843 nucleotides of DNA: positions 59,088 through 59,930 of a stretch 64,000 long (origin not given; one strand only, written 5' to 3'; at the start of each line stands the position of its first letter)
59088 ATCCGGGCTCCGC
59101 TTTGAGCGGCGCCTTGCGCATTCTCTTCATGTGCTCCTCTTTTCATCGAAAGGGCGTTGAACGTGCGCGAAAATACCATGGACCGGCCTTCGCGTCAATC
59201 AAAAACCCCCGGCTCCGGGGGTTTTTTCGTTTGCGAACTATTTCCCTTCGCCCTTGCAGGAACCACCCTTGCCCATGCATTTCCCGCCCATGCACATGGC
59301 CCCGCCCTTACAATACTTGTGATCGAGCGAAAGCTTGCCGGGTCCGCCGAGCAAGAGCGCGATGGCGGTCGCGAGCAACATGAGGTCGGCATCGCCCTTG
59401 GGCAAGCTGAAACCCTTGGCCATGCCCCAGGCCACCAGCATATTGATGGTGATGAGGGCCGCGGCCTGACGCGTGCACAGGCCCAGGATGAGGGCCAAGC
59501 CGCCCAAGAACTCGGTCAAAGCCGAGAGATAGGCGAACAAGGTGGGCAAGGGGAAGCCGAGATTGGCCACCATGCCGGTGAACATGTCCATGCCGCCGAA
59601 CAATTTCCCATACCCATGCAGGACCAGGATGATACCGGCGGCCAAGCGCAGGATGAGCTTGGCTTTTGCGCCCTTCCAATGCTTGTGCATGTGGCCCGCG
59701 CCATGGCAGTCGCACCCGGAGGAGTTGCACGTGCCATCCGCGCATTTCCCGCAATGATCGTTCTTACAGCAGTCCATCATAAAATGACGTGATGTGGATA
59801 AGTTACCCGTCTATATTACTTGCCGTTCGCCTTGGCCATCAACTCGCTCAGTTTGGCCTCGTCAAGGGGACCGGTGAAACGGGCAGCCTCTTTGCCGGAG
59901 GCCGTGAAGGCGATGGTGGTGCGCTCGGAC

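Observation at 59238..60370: DoxX with Cys-rich cytoplasmic tails next to a CxxC-less thioredoxin-fold lipoprotein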

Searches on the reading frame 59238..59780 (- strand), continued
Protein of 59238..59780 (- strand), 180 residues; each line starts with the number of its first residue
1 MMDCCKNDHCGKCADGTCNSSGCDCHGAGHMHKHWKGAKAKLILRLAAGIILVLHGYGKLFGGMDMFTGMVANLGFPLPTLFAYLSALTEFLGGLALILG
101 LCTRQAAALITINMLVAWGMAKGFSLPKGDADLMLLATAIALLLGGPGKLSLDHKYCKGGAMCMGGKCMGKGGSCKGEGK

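Call 38: search_protein_families(library=ncbifam, proteins=[L001:4787-5944:+, L001:4265-4786:+, L001:6001-6525:+], max_evalue=0.01)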
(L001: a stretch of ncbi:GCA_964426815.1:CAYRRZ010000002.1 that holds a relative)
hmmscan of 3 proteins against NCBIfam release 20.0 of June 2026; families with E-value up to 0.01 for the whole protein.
L001:4787-5944:+ (385 aa): 21 families
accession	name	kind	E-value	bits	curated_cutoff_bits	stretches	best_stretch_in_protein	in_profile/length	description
TIGR03169.1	Nterm_to_SelD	hypoth_equivalog_domain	1.8e-32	113.1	310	1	4-341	2-320/365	pyridine nucleotide-disulfide oxidoreductase family protein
TIGR04369.1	fusion_not_SelD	hypoth_equivalog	3.8e-11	41.9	700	1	22-190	19-173/701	oxidoreductase/SelD-related fusion protein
NF049943.1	SQR_III_seleno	exception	6.6e-10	38.4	525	1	2-112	1-108/406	type III sulfide quinone reductase, selenoprotein subtype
TIGR02374.1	nitri_red_nirB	equivalog_domain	1.3e-09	37.1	578.35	1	5-272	2-248/794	nitrite reductase large subunit NirB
NF042949.2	3PPDioc_HcaD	equivalog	7e-09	34.9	450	1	2-327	2-305/386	3-phenylpropionate/cinnamic acid dioxygenase ferredoxin--NAD(+) reductase subunit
TIGR03385.1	CoA_CoA_reduc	equivalog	1.4e-08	33.9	578.8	1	79-327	80-313/439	CoA-disulfide reductase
NF007123.0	PRK09564.1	equivalog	3e-08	32.8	458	1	3-327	2-314/444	CoA-disulfide reductase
NF003437.0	PRK04965.1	equivalog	2e-07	30.4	392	1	2-329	3-301/378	NADH:flavorubredoxin reductase NorW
TIGR01350.1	lipoamide_DH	equivalog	1.3e-06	27.4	408.8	0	151-330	162-332/461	dihydrolipoyl dehydrogenase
NF004943.0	PRK06292.2-1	equivalog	7.8e-05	21.6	432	0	4-37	6-36/456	dihydrolipoyl dehydrogenase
NF005313.0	PRK06847.1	subfamily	0.0002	20.5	372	0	1-36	4-36/375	hypothetical protein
NF049967.1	QhpG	equivalog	0.00031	19.8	240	0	62-115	91-145/423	flavin-dependent monooxygenase QhpG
TIGR03197.1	MnmC_Cterm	equivalog_domain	0.0004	19.6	174.2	0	3-36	1-31/400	FAD-dependent 5-carboxymethylaminomethyl-2-thiouridine(34) oxidoreductase MnmC1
TIGR02053.1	MerA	equivalog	0.00061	18.9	454.45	0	53-114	205-270/465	mercury(II) reductase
TIGR01292.1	TRX_reduct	equivalog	0.0015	17.4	343.45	0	3-116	2-116/300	thioredoxin-disulfide reductase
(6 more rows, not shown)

L001:4265-4786:+ (173 aa): 17 families
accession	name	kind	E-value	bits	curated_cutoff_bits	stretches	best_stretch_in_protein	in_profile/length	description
TIGR01068.1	thioredoxin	equivalog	1.4e-12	47.6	96.8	1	68-171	4-99/101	thioredoxin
NF002854.0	PRK03147.1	subfamily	6.1e-09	36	170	1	75-170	60-170/176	thiol-disulfide oxidoreductase ResA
NF041202.1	StoA_CxxC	exception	1.8e-08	34.4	210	1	76-131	51-105/163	endospore biogenesis thiol-disulfide oxidoreductase StoA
TIGR01126.1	pdi_dom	equivalog_domain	7e-08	32.7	107.2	1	67-171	3-103/105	protein disulfide-isomerase domain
NF008229.0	PRK10996.1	equivalog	1.6e-07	31.2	125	1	67-165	42-131/141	thioredoxin TrxC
TIGR00385.1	dsbE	subfamily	1.6e-07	31.1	123.15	1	69-113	54-99/173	DsbE family thiol:disulfide interchange protein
TIGR01295.2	PedC_BrcD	equivalog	9.6e-06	25.5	120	1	31-162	12-144/152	PedC/BrcD family bacteriocin maturation disulfide isomerase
TIGR02740.1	TraF-like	hypoth_equivalog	9.6e-06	25.1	232.25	1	76-165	168-261/276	TraF-like protein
NF010625.0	PRK14018.1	equivalog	2.3e-05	23.1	522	1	38-94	24-73/521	bifunctional peptide-methionine (S)-S-oxide reductase MsrA/peptide-methionine (R)-S-oxide reductase MsrB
NF011941.0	PRK15412.1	equivalog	2.4e-05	24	359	1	71-116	61-106/185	thiol:disulfide interchange protein DsbE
NF045694.1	seleno_TsoB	exception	0.00012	20.4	805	1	62-154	459-551/572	rhodanese/DsbD fusion-like selenoprotein TsoB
NF006898.0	PRK09381.1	equivalog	0.00013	22.3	138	1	68-169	11-104/109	thioredoxin TrxA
TIGR02738.1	TrbB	equivalog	0.00017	21.3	132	1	71-103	44-76/153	type-F conjugative transfer system pilin assembly thiol-disulfide isomerase TrbB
TIGR01130.1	ER_PDI_fam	subfamily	0.0002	21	344.25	1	67-164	8-99/476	protein disulfide-isomerase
NF001419.0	PRK00293.1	subfamily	0.00035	19.3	330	1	38-166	439-566/574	protein-disulfide reductase DsbD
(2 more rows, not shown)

L001:6001-6525:+ (174 aa): 1 family
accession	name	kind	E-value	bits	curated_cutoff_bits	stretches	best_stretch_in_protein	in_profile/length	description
NF050144.1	matur_HvfX_fam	equivalog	3.8e-15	56.4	80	1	23-108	2-87/165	HvfX family Cu-binding RiPP maturation protein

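Call 53: search_solved_structures(query=A1, max_evalue=1)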
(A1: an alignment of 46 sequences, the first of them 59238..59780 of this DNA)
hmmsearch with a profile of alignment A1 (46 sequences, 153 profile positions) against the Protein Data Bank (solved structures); distinct sequences matched with E-value up to 1: 2.
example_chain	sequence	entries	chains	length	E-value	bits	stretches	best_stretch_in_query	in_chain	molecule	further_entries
6wlv_A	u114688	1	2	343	0.16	15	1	21-83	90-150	Potassium channel TASK2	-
6wm0_A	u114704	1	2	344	0.16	15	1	21-83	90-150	Potassium channel TASK2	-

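Call 54: predict_structure(alignment_id=A1)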
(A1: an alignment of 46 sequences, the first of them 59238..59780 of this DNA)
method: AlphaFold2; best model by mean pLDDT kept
length: 180 residues; sequences in the alignment: 46
mean_pLDDT: 81.0   pTM: 0.73
mean pLDDT of the five models: 81.0, 80.6, 77.9, 77.0, 76.8
residues with pLDDT >= 90: 102; 70-90: 21; 50-70: 45; < 50: 12
segments of 3 or more residues with pLDDT < 50: 28-30
pLDDT, mean of each block of 10 residues (from residue 1): 56 61 54 73 96 97 94 93 96 97 94 94 91 95 90 76 52 50
secondary structure, 60 per line:
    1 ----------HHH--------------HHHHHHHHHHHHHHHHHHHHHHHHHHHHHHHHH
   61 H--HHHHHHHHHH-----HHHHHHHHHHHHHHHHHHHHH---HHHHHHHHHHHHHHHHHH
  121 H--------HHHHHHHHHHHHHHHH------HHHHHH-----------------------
elements in order: H28-61 H64-73 H79-99 H103-121 H130-145 H152-157

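Call 73: search_protein_families(library=ncbifam, alignment_id=A1, max_evalue=0.001)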
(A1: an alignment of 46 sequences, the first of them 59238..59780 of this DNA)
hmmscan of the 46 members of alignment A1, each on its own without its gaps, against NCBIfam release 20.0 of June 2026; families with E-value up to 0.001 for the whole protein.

A. member 1, window:59238-59780:- (180 aa): 1 family
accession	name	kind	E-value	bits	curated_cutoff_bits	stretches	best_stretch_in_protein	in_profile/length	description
NF050144.1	matur_HvfX_fam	equivalog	6.2e-13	49.2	80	1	40-119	3-85/165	HvfX family Cu-binding RiPP maturation protein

B. families by the number of members that match (of 46 scanned): 1 family
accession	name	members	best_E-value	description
NF050144.1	matur_HvfX_fam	46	4.8e-17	HvfX family Cu-binding RiPP maturation protein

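Call 76: search_solved_structures(query=L001:4787-5941:+, max_evalue=0.00001)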
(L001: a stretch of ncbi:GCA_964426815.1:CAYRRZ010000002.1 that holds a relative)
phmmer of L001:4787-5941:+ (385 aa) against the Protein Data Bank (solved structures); distinct sequences matched with E-value up to 0.00001: 32.
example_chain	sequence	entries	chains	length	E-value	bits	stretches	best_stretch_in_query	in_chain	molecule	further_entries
9pxk_C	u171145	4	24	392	6.7e-31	110.9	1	2-355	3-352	NADH dehydrogenase-like protein YjlD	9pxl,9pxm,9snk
9mqy_A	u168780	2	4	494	1.3e-29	106.7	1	4-351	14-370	NADH:ubiquinone reductase (non-electrogenic)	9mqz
5na1_A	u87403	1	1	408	1.5e-26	96.6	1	2-365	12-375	NADH dehydrogenase-like protein SAOUHSC_00878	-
5na4_A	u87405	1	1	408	7.7e-26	94.3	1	2-365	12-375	NADH dehydrogenase-like protein SAOUHSC_00878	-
5kmq_A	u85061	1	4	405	3.4e-25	92.2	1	4-380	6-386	FAD-dependent pyridine nucleotide-disulfide oxidoreductase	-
4nwz_A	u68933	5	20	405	7.6e-25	91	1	4-379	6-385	FAD-dependent pyridine nucleotide-disulfide oxidoreductase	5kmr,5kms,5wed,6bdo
5kmp_A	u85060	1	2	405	9.8e-24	87.4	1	4-379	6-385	FAD-dependent pyridine nucleotide-disulfide oxidoreductase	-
4g9k_A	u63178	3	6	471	2.7e-18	69.5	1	78-331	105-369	Rotenone-insensitive NADH-ubiquinone oxidoreductase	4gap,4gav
5yjw_A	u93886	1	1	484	3e-18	69.3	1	78-331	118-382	Rotenone-insensitive NADH-ubiquinone oxidoreductase, mitochondrial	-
5yjy_A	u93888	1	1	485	3e-18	69.3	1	78-331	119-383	Rotenone-insensitive NADH-ubiquinone oxidoreductase, mitochondrial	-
5yjx_A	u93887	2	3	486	3e-18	69.3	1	78-331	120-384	Rotenone-insensitive NADH-ubiquinone oxidoreductase, mitochondrial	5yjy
4g6g_A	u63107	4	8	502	3.5e-18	69.1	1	3-331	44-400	Rotenone-insensitive NADH-ubiquinone oxidoreductase, mitochondrial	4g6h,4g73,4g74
5jwa_A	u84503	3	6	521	1.2e-13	54.2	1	3-293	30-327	NADH dehydrogenase, putative | Type II NADH:ubiquinone oxidoreductase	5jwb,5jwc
3hyv_A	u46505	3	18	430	4.5e-11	45.7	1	2-139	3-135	Sulfide-quinone reductase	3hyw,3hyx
9ift_A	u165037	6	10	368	7.1e-08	35.2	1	3-356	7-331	FSP1 (tetrapod ancestor)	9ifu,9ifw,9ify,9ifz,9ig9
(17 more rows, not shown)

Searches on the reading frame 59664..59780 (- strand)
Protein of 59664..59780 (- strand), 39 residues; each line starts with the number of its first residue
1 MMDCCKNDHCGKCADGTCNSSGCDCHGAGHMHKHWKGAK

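Call 72: search_solved_structures(query=window:59664-59780:-, max_evalue=10, show_alignments=3)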
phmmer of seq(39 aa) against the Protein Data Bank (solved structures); distinct sequences matched with E-value up to 10: 17.
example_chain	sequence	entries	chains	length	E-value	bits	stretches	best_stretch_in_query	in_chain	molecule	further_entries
2mn1_A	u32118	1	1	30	0.25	15.4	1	10-26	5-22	kalata B1[W23WW]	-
7lhc_A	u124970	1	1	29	0.3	15.1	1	10-26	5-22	Kalata-B1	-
1orx_A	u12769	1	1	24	0.32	15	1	10-26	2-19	kalata B1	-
2khb_A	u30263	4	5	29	0.33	15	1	10-26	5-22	Kalata-B1 | D-kalata B1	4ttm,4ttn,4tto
4tto_A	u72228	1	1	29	0.39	14.8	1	10-26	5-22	Kalata-B1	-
7k7x_A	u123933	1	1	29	0.47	14.5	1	10-26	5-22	Cyclotide pase A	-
7rfa_A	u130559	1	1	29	0.48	14.5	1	10-26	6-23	Kalata-B4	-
8tyi_A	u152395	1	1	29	0.51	14.4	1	10-26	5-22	Kalata-B1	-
1jjz_A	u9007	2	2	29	0.55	14.3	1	10-26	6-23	Kalata-B4 | Kalata B1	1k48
2lur_A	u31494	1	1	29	0.59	14.2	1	10-35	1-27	Kalata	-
4ttn_A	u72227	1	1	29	0.84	13.7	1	12-26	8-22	Kalata-B1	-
1kal_A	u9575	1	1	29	1.3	13.1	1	9-25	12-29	KALATA B1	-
1nb1_A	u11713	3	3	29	1.5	12.9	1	10-26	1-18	kalata B1 | Kalata-B1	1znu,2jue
1pt4_A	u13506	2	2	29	2.1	12.5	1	10-26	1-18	kalata B2 | Kalata-B2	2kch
2f2i_A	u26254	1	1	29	2.1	12.5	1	10-26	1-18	Kalata-B1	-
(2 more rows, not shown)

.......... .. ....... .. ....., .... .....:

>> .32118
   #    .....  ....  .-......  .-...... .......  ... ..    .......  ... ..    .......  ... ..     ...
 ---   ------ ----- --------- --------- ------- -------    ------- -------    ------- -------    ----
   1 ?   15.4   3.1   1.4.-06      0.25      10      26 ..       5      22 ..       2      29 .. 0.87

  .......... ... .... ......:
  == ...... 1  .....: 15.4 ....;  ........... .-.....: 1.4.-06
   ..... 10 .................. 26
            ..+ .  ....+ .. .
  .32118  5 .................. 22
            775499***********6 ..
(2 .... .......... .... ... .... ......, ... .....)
